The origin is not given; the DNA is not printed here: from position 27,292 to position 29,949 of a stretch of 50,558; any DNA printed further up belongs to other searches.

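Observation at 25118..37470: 12-kb co-directional cluster joining an orphan glycyl-radical enzyme to a TRAP transporter and a thiolase-less beta-oxidation-like set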

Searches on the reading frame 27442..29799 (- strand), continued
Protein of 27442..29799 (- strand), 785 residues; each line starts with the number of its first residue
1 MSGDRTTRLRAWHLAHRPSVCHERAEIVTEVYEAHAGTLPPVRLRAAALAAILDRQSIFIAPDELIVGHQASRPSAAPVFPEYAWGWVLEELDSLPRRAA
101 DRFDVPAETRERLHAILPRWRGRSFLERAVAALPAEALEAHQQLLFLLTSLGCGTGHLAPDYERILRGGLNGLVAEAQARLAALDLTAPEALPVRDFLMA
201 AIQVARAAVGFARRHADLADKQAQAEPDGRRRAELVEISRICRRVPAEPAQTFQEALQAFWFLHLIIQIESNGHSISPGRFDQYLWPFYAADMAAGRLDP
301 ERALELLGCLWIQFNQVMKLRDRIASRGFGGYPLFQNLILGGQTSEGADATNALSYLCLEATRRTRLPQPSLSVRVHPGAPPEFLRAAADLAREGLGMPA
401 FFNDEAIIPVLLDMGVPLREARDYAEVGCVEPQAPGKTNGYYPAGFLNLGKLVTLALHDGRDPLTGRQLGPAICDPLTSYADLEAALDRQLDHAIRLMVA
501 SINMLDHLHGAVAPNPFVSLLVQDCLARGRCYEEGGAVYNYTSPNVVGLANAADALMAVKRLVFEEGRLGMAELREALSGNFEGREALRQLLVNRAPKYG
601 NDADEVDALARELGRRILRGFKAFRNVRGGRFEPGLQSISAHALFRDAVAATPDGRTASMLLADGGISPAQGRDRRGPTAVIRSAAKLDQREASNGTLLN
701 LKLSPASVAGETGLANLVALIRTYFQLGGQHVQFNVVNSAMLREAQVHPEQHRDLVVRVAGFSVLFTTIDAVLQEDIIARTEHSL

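Call 12: search_solved_structures(query=window:27442-29799:-, max_evalue=1e-190, show_alignments=3)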
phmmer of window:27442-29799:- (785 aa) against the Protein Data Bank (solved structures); distinct sequences matched with E-value up to 1e-190: 3.
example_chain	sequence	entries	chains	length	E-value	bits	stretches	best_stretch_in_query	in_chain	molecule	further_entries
1r8w_A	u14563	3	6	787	4.4e-211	706.2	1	4-784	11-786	glycerol dehydratase | B12-independent glycerol dehydratase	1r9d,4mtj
9rco_A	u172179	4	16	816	2.7e-207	693.8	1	4-783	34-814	Glycyl radical protein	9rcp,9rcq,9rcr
5i2a_A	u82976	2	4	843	1.4e-201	674.9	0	3-582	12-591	Diol-dehydratase | Diol dehydratase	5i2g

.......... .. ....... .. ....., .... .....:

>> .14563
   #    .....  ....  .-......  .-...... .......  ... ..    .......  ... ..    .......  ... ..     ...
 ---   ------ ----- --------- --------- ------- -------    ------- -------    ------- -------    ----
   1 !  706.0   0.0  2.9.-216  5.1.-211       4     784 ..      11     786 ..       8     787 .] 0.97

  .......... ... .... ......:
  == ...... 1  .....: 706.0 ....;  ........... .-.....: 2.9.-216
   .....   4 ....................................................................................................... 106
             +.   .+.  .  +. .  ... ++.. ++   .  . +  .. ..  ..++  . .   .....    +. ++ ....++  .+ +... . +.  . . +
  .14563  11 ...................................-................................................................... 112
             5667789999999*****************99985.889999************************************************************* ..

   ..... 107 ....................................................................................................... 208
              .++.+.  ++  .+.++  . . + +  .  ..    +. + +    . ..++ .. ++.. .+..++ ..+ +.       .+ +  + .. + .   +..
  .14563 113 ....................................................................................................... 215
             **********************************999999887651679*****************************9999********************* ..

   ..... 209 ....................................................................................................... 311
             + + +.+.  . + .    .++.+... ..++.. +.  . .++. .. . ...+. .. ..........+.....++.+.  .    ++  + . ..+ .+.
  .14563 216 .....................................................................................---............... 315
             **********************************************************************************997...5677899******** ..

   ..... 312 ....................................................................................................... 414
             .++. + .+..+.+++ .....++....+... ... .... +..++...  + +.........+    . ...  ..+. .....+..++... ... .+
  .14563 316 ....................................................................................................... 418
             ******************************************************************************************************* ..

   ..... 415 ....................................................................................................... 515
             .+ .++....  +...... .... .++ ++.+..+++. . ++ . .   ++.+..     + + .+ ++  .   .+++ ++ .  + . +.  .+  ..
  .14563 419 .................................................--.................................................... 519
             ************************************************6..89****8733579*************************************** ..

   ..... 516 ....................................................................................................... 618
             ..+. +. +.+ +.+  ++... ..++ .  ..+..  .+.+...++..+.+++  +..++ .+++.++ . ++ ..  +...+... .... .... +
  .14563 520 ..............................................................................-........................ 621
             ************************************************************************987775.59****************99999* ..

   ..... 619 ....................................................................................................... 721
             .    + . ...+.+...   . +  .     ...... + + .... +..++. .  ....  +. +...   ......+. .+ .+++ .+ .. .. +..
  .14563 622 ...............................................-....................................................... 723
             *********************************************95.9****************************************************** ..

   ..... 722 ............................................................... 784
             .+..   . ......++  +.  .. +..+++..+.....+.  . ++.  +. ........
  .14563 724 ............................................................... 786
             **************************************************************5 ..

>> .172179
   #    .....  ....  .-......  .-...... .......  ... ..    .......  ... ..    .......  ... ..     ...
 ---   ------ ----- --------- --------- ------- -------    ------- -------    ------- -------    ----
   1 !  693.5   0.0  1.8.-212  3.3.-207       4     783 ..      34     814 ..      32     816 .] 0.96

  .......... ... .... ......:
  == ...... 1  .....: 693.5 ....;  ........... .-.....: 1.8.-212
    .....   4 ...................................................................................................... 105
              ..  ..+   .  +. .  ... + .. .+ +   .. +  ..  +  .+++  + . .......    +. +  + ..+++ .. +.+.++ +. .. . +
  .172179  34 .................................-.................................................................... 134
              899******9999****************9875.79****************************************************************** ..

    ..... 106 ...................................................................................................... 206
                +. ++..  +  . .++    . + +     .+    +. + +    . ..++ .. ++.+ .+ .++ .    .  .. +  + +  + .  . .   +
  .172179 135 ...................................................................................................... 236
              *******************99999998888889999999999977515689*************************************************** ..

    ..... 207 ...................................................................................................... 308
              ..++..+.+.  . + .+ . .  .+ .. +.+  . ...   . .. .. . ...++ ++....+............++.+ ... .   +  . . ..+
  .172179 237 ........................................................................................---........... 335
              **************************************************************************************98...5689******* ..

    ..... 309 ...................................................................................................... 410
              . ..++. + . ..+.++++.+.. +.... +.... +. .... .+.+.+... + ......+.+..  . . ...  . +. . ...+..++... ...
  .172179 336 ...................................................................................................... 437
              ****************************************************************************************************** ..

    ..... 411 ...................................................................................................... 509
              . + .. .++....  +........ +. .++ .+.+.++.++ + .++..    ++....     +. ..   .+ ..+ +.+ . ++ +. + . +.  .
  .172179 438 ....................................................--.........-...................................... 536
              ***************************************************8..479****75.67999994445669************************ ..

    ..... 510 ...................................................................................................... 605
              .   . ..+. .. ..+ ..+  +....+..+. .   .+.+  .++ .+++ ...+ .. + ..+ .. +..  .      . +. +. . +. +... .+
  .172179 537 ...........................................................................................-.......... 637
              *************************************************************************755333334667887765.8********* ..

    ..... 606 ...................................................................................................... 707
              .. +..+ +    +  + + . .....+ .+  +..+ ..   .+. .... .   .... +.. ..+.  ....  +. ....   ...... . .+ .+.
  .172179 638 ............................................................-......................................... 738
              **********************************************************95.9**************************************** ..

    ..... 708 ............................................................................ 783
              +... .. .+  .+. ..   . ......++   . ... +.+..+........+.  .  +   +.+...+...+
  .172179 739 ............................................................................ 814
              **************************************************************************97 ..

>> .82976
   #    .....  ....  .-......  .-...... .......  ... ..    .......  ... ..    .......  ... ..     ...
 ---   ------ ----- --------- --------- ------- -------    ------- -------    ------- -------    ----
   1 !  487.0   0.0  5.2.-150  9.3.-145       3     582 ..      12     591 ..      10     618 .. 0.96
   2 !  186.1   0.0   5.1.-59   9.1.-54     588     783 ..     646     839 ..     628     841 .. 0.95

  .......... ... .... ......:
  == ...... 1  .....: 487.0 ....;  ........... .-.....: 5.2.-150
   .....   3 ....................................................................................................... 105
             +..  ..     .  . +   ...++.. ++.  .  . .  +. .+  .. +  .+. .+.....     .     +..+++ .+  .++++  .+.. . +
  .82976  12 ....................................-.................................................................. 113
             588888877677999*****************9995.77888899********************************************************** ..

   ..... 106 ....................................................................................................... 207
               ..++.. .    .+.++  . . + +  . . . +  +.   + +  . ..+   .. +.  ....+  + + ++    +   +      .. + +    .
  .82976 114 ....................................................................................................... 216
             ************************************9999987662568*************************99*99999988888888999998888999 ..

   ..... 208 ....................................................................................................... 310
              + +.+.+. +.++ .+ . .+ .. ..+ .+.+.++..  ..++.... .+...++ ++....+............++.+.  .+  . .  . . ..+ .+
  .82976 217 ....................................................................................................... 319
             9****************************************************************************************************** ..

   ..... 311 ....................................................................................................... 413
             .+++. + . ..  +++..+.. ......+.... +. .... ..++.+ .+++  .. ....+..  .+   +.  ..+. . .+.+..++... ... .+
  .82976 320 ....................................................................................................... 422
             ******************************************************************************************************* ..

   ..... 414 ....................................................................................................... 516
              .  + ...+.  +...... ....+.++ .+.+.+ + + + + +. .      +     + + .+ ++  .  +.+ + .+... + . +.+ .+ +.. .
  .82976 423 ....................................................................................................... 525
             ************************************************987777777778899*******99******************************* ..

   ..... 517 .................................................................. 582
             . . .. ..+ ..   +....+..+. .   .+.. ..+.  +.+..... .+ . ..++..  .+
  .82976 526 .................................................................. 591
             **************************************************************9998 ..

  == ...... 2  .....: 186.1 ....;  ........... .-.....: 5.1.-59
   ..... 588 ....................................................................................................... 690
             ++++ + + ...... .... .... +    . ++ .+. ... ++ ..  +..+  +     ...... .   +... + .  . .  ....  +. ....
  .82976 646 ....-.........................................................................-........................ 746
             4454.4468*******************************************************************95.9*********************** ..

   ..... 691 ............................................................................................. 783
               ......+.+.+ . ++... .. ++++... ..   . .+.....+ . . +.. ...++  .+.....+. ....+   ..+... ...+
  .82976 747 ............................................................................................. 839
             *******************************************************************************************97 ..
